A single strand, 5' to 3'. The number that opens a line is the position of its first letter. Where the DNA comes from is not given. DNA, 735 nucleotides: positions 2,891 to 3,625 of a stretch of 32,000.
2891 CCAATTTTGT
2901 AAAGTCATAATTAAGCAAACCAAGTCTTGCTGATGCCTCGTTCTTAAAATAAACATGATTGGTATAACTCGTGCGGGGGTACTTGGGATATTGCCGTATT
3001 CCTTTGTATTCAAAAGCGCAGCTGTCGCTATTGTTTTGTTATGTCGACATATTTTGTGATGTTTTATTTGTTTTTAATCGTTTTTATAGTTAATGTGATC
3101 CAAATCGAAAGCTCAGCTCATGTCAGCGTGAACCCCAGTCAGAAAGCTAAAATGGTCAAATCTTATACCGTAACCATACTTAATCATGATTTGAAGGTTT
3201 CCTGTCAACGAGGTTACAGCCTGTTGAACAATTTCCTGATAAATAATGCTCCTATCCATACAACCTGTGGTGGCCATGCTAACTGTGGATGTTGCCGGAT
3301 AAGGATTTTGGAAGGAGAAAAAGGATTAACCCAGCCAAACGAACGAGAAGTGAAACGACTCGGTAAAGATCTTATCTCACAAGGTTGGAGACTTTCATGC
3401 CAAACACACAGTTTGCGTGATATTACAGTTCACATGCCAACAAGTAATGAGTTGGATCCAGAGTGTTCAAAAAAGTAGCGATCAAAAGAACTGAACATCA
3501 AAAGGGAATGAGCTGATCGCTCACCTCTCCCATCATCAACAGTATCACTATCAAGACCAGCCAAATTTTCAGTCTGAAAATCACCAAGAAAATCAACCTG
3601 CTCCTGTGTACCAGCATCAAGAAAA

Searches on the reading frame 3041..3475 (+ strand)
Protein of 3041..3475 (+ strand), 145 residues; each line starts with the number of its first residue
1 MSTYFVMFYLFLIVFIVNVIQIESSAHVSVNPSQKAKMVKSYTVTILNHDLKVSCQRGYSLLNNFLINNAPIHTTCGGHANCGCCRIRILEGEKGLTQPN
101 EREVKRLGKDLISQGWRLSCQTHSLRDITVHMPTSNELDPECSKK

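Call 73: search_protein_families(library=pfam, proteins=[window:3041-3475:+], max_evalue=0.001)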
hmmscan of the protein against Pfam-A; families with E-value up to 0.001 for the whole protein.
window:3041-3475:+ (145 aa): 1 family
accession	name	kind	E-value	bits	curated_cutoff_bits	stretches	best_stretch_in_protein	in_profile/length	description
PF00111.32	Fer2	-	1.3e-08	35.1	21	1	48-122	5-74/77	2Fe-2S iron-sulfur cluster binding domain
